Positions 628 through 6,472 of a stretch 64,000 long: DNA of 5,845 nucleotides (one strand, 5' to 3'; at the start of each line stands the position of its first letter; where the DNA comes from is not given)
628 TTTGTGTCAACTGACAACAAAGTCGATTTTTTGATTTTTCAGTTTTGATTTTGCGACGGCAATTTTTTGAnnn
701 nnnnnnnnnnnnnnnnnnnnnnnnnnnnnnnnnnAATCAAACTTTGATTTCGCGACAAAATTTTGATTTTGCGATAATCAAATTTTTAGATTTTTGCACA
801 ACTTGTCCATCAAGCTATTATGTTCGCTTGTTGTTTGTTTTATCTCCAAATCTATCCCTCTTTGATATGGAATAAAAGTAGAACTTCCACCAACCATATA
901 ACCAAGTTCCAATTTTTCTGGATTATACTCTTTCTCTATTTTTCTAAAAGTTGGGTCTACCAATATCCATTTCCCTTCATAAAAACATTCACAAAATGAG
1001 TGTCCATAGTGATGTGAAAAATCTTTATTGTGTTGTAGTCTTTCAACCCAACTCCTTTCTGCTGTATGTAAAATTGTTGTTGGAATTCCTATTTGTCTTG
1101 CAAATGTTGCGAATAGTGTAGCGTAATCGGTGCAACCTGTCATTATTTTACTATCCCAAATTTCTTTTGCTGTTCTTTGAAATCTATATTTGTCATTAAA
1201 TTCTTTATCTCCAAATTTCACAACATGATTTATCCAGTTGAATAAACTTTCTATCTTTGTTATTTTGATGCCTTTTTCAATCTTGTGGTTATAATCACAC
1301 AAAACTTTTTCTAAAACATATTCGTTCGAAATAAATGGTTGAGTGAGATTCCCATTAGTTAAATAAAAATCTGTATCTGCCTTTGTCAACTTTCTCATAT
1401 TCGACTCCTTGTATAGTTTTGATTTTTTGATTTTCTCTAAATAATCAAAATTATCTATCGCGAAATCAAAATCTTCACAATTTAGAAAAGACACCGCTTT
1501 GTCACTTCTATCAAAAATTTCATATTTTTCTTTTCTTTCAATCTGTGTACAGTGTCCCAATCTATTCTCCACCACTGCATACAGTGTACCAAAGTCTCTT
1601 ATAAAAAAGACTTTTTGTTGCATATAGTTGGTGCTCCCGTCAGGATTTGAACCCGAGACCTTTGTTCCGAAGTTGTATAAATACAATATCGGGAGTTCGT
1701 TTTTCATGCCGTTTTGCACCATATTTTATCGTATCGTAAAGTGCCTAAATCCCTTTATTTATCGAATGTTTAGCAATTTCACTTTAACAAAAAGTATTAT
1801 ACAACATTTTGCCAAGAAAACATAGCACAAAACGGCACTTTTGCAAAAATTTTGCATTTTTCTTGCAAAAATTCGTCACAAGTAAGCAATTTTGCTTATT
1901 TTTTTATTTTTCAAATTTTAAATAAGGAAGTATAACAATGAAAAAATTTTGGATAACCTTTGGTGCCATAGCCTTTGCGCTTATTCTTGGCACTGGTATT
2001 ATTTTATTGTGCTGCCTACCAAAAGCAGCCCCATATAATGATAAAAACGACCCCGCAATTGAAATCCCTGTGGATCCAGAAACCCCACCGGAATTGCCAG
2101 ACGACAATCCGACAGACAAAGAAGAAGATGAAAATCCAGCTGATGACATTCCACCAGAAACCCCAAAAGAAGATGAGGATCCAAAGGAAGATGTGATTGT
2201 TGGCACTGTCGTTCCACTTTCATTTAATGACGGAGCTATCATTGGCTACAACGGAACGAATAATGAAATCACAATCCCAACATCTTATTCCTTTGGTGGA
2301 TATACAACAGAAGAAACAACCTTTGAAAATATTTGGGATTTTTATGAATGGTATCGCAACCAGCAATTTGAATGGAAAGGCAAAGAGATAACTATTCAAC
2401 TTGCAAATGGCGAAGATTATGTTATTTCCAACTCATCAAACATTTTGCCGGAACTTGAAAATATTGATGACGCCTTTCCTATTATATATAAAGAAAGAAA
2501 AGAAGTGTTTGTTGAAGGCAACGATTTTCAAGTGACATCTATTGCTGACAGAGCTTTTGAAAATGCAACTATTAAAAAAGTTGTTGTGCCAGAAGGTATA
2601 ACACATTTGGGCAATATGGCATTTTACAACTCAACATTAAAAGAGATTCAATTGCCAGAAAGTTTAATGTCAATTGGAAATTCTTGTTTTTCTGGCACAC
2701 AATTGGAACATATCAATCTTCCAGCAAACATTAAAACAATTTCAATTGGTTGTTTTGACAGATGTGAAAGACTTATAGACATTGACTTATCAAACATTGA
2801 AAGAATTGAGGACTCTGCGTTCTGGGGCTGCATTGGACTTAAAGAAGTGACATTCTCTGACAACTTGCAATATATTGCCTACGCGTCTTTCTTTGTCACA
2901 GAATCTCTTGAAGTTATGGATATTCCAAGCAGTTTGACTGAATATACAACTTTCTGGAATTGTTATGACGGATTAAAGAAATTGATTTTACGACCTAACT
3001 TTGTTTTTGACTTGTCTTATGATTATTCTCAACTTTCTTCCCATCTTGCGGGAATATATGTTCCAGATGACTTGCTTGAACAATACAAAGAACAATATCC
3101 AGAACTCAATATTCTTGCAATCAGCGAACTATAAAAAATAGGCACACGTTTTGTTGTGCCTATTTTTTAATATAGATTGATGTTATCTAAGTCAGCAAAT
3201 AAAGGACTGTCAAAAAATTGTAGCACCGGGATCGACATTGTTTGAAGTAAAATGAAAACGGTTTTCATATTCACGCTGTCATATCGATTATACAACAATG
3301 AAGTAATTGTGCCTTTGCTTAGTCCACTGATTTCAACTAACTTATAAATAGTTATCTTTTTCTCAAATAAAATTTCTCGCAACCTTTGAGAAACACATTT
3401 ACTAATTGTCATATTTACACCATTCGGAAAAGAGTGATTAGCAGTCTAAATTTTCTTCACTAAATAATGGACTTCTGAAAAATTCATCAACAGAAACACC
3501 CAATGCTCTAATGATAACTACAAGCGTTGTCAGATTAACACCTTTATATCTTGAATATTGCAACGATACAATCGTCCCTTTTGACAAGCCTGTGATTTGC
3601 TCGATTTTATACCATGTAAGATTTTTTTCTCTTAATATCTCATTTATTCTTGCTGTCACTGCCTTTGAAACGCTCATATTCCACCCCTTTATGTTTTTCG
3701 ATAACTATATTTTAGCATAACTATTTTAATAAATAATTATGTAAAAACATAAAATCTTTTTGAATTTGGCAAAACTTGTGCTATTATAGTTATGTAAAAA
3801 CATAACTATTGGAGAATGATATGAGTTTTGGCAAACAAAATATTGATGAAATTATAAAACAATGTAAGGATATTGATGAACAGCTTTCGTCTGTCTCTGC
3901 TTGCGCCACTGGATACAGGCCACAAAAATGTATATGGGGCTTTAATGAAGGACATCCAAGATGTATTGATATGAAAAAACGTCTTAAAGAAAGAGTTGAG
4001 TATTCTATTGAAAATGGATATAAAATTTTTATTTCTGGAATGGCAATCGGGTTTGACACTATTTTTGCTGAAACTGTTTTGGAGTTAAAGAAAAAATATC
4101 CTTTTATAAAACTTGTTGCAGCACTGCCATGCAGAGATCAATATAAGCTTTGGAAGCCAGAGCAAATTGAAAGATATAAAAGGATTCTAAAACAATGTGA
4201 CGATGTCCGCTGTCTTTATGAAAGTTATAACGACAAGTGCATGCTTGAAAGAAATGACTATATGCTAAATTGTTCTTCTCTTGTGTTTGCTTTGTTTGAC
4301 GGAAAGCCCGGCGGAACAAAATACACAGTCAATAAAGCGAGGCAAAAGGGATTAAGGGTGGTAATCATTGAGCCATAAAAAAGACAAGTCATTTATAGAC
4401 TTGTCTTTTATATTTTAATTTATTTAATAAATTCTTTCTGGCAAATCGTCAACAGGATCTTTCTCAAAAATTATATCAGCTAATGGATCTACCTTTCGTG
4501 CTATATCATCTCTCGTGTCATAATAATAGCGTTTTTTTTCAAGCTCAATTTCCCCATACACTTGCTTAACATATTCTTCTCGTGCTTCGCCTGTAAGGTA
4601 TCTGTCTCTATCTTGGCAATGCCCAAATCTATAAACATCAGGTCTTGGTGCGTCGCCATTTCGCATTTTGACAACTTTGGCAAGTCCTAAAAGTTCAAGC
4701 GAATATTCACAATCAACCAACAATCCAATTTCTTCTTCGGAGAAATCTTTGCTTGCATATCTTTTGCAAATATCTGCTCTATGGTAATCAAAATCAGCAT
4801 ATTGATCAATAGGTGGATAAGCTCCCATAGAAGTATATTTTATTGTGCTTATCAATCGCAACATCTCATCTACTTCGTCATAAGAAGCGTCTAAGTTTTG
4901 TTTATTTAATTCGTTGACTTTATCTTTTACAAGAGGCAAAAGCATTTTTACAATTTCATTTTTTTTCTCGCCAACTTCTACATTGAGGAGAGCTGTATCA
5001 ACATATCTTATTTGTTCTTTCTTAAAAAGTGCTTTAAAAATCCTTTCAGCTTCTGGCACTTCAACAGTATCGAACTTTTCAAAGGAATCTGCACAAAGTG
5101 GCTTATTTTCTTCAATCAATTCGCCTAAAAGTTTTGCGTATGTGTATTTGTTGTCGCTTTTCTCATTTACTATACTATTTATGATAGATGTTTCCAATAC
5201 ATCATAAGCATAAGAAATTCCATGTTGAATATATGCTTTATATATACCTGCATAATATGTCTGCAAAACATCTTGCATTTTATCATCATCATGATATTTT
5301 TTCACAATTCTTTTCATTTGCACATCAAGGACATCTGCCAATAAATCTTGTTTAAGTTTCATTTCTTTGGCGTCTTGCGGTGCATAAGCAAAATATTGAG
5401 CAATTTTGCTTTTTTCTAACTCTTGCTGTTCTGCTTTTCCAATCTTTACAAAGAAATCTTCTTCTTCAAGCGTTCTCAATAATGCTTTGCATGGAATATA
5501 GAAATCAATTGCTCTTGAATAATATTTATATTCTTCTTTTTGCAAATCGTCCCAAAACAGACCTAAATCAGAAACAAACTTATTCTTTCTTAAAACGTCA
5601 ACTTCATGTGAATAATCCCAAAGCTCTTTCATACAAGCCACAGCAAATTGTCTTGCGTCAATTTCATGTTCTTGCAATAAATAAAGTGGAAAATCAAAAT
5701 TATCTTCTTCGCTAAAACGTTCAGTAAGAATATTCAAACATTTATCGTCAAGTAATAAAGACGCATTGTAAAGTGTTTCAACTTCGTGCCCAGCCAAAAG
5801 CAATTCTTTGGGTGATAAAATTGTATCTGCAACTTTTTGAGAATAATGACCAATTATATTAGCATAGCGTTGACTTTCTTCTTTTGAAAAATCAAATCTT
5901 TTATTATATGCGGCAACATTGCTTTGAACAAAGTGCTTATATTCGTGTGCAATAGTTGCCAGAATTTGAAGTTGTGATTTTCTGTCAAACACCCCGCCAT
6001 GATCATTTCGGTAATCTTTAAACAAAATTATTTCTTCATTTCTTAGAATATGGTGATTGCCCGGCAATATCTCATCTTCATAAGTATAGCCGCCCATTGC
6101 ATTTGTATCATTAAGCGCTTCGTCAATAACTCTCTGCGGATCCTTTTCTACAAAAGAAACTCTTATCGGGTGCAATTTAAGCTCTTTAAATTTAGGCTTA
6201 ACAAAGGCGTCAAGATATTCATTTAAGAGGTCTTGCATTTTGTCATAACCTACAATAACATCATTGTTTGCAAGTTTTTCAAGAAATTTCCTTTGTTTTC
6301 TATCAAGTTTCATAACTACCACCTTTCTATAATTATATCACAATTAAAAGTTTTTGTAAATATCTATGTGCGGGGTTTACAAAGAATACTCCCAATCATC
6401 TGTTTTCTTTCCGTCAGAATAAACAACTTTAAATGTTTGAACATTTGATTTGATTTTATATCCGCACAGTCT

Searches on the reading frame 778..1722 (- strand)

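Call 53: search_protein_families(library=pfam, proteins=[window:778-1722:-], max_evalue=0.01)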
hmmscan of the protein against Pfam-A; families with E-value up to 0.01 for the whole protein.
window:778-1722:- (314 aa): 1 family
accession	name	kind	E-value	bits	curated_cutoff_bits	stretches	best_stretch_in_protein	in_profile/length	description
PF01841.26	Transglut_core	-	5.4e-09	36.7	23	1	154-257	15-108/108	Transglutaminase-like superfamily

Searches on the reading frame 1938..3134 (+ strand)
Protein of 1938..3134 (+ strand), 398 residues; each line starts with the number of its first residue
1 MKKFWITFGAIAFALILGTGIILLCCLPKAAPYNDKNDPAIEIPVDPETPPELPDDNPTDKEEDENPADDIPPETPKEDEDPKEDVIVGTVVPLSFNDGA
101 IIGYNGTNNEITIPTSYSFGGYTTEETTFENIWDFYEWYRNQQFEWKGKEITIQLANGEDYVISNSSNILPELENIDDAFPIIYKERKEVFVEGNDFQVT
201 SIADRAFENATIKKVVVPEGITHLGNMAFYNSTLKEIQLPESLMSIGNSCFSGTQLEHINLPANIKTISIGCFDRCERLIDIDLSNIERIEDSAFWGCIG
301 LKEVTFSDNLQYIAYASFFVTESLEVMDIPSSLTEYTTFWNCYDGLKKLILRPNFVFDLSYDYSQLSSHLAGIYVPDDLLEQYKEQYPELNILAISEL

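Call 53: search_protein_families(library=pfam, proteins=[window:1938-3134:+], max_evalue=0.01)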
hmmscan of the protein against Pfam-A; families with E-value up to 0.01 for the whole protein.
window:1938-3134:+ (398 aa): 3 families
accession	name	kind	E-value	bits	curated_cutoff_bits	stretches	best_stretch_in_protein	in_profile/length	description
PF13306.12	LRR_5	-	5.2e-39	133.5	27.7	2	200-320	1-122/127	BspA type Leucine rich repeat region (6 copies)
PF13855.12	LRR_8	-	1.1e-06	28.7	27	0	243-286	13-58/61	Leucine rich repeat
PF05725.18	FNIP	-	0.008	16.7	21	0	209-246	2-39/44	FNIP Repeat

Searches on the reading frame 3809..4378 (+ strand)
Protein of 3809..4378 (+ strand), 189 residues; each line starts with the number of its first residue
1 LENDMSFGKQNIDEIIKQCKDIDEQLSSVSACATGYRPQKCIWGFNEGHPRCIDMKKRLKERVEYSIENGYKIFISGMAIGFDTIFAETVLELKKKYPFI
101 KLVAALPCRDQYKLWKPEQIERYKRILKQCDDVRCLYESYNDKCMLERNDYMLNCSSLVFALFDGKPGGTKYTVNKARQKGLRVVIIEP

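Call 52: search_protein_families(library=padloc, proteins=[window:3809-4378:+], max_evalue=0.01)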
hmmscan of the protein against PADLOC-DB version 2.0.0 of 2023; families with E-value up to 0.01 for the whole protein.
window:3809-4378:+ (189 aa): 1 family
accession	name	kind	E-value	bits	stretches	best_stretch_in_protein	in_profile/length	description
PDLC03961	ShosA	-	0.00075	16.9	0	60-94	135-168/303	-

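Call 53: search_protein_families(library=pfam, proteins=[window:3809-4378:+], max_evalue=0.01)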
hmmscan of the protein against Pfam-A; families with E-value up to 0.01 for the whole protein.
window:3809-4378:+ (189 aa): 1 family
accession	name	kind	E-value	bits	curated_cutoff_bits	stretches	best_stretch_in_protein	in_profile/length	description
PF06908.16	YpsA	-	2.6e-26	93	27.7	1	33-180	3-152/168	YspA SLOG family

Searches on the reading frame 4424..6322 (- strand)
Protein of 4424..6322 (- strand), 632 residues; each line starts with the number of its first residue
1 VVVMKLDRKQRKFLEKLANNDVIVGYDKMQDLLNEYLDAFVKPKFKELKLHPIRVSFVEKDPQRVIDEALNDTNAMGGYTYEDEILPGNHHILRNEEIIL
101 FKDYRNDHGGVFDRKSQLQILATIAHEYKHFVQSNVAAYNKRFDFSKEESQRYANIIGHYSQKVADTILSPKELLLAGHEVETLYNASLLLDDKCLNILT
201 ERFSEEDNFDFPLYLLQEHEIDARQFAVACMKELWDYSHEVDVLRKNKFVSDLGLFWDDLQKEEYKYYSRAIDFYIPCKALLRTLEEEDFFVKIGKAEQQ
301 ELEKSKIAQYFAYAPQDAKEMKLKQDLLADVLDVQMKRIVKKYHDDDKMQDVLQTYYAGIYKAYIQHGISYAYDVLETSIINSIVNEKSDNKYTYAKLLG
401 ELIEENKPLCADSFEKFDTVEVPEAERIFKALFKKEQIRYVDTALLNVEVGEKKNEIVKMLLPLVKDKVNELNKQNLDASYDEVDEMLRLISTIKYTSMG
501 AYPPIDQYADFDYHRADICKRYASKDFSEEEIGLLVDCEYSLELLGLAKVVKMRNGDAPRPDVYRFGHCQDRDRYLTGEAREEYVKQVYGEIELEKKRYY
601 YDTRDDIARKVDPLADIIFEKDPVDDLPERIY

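Call 6: search_protein_families(library=ncbifam, proteins=[window:4424-6322:-], max_evalue=0.01)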
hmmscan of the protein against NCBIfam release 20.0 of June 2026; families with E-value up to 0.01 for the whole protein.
window:4424-6322:- (632 aa): 0 families

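Call 52: search_protein_families(library=padloc, proteins=[window:4424-6322:-], max_evalue=0.01)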
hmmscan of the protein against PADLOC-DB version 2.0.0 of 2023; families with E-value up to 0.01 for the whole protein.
window:4424-6322:- (632 aa): 0 families

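Call 53: search_protein_families(library=pfam, proteins=[window:4424-6322:-], max_evalue=0.01)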
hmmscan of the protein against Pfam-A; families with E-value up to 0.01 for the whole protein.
window:4424-6322:- (632 aa): 0 families
